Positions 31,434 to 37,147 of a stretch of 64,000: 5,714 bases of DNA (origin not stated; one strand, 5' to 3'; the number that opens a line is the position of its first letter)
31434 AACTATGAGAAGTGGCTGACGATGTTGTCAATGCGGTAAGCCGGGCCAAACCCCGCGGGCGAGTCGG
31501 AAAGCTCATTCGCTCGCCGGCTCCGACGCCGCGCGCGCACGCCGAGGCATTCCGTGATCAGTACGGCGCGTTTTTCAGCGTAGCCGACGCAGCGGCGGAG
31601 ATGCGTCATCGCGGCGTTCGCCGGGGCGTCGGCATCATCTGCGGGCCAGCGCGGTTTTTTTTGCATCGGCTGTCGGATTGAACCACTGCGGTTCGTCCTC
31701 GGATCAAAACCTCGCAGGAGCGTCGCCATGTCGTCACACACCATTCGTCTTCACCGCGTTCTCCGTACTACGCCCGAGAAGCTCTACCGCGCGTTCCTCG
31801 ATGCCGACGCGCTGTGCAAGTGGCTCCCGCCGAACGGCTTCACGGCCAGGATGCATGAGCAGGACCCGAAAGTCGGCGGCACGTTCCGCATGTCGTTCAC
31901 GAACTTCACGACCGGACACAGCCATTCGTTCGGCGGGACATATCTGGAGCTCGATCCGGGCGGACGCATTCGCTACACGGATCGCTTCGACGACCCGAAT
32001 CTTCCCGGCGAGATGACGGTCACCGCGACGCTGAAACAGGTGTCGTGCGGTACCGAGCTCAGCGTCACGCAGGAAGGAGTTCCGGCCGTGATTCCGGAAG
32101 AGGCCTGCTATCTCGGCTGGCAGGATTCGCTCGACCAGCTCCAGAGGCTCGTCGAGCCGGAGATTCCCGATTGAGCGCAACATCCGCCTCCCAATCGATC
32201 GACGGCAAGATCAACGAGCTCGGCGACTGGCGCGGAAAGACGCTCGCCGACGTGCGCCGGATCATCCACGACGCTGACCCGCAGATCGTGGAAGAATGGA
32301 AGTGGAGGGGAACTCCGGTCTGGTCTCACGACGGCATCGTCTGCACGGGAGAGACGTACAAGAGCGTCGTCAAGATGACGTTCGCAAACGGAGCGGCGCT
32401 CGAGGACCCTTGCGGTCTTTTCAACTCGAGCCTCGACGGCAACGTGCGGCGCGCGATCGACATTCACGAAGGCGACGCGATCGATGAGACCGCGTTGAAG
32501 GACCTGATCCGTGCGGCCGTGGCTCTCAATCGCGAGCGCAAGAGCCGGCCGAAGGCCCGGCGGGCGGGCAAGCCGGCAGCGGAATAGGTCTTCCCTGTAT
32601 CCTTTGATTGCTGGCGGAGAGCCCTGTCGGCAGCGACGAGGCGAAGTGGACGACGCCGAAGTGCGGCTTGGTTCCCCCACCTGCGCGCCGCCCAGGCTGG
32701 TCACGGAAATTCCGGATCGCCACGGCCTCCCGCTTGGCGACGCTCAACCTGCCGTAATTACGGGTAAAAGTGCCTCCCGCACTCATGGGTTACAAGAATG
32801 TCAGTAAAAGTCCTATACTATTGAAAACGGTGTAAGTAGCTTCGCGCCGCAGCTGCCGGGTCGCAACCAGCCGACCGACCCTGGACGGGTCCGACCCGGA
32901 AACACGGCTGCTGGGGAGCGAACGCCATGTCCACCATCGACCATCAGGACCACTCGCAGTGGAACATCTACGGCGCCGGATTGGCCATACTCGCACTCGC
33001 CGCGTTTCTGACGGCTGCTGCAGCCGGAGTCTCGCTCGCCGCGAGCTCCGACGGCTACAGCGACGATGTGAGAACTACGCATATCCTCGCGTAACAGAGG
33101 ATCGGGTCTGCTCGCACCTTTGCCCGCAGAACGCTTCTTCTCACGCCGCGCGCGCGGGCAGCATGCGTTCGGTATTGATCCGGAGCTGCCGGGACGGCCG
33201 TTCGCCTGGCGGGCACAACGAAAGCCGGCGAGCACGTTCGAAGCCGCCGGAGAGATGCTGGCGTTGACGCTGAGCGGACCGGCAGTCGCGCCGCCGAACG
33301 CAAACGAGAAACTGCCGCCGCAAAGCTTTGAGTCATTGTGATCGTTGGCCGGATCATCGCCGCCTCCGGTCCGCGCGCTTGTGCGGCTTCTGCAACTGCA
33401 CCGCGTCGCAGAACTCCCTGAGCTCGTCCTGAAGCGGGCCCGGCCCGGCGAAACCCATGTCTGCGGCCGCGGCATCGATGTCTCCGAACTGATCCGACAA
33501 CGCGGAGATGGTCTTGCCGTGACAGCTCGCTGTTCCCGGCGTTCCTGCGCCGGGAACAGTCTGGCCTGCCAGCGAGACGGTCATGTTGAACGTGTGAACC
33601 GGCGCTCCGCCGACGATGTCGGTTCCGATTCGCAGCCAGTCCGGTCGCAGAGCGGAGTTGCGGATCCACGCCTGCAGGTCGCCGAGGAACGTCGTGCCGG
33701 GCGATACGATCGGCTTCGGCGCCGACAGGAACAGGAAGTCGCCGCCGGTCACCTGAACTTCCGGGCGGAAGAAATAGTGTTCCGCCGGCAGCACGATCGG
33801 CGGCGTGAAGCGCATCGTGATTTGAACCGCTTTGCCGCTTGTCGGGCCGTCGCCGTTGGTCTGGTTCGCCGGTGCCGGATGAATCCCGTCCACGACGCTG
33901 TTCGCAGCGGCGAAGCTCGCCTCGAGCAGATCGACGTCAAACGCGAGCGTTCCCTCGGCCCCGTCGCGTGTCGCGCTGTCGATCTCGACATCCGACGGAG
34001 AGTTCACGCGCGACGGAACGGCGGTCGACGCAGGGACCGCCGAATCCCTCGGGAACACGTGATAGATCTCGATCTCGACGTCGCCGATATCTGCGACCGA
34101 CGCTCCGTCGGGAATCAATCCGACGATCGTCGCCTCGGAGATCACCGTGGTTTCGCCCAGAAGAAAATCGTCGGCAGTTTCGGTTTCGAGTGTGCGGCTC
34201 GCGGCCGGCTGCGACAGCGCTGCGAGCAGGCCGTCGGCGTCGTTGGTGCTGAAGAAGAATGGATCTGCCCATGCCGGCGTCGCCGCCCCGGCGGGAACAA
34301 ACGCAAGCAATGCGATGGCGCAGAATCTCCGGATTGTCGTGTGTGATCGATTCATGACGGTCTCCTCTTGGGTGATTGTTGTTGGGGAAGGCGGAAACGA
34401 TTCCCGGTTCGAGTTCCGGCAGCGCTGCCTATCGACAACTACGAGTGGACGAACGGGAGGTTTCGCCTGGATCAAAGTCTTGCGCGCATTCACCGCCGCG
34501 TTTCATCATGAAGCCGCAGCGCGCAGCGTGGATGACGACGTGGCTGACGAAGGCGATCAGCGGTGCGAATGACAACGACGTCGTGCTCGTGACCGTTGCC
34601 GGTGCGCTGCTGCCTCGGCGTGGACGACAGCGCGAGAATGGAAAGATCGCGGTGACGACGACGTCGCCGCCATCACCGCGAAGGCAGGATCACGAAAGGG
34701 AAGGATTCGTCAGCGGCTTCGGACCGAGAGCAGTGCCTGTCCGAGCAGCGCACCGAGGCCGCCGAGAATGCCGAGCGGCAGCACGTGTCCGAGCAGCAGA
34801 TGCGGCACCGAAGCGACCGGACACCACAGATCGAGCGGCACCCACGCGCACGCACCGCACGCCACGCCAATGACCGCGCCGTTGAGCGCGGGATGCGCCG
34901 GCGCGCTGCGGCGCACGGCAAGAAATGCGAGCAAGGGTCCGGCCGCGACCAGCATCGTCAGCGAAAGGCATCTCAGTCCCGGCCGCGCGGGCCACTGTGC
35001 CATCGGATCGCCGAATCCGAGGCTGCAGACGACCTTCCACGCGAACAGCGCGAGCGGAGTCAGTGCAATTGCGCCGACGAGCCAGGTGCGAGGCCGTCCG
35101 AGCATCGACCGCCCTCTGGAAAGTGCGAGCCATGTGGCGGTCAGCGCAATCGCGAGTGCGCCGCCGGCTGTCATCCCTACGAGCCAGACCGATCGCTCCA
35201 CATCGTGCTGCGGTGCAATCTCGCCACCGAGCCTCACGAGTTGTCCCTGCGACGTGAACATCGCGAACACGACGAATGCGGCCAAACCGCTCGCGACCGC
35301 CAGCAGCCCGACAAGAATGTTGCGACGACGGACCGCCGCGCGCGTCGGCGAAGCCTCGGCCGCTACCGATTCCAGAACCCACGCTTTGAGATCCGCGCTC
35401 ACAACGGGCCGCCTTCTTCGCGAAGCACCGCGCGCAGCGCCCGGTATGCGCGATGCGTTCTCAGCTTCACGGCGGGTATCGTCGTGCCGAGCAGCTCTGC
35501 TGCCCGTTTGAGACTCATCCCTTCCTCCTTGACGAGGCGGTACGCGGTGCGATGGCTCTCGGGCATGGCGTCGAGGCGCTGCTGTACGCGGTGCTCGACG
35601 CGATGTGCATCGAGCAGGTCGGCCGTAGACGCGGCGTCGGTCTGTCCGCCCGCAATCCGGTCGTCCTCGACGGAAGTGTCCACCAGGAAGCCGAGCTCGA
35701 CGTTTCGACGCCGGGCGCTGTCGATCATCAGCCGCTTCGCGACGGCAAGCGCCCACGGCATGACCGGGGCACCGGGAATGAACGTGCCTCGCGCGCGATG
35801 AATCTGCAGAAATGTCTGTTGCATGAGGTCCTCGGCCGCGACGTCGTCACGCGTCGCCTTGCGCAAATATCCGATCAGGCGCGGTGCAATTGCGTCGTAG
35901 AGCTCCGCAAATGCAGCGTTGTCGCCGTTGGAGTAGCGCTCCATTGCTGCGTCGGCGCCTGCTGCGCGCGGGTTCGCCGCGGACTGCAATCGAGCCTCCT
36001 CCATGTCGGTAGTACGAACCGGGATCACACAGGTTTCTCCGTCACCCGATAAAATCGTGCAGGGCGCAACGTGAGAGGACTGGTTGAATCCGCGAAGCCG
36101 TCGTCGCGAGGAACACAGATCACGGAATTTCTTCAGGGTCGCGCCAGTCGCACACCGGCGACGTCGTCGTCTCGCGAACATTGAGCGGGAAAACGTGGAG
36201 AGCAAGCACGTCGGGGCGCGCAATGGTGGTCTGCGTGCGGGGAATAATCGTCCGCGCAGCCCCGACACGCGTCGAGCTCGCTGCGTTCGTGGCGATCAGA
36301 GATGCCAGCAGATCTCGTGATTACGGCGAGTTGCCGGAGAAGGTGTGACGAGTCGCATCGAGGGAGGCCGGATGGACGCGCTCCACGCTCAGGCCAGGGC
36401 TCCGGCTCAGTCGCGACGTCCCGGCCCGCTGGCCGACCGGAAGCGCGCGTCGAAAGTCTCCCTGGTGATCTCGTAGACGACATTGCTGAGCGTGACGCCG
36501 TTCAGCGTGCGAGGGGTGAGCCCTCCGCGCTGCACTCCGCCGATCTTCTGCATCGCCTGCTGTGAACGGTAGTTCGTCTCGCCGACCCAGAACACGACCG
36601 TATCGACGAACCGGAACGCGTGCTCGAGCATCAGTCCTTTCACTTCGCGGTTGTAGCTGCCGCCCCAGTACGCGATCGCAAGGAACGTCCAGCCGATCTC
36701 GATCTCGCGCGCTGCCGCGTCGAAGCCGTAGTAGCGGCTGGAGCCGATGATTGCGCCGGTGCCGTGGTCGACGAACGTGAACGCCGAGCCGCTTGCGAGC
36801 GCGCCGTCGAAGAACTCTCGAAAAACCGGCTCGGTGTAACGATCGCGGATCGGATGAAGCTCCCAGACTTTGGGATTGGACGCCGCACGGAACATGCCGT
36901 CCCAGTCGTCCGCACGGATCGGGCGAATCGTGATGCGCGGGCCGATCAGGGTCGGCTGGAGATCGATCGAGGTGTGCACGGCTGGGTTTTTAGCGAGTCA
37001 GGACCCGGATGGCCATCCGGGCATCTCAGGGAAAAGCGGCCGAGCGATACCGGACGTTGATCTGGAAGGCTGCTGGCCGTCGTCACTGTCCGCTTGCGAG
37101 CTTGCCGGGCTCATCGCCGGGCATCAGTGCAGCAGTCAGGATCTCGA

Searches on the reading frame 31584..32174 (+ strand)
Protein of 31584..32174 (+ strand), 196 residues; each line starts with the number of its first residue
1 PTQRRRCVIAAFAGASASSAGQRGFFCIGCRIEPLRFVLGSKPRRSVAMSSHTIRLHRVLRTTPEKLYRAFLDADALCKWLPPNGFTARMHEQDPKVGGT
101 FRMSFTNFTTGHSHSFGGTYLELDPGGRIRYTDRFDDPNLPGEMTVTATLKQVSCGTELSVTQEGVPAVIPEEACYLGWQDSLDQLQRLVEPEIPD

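Call 32: search_protein_families(library=pfam, proteins=[window:31584-32174:+], max_evalue=0.01)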
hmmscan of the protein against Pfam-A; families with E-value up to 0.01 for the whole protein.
window:31584-32174:+ (196 aa): 2 families
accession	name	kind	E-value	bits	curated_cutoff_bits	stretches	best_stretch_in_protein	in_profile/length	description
PF08327.17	AHSA1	-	4.3e-31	108.2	22.1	1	62-191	2-125/125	Activator of Hsp90 ATPase homolog 1-like protein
PF10604.15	Polyketide_cyc2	-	0.00089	20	27.4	1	53-162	3-105/142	Polyketide cyclase / dehydrase and lipid transport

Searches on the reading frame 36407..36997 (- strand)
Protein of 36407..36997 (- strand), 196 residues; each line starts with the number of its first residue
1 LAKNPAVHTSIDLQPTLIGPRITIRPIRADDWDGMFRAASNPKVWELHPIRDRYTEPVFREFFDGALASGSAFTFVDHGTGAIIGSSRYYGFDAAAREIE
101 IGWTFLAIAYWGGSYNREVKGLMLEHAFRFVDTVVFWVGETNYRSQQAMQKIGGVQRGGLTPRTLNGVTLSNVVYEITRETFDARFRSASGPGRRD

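Call 32: search_protein_families(library=pfam, proteins=[window:36407-36997:-], max_evalue=0.01)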
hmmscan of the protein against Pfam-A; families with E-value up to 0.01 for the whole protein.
window:36407-36997:- (196 aa): 1 family
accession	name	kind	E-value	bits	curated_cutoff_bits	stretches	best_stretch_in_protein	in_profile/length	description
PF13302.13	Acetyltransf_3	-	1.2e-18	68.5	25.4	1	21-154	1-137/138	Acetyltransferase (GNAT) domain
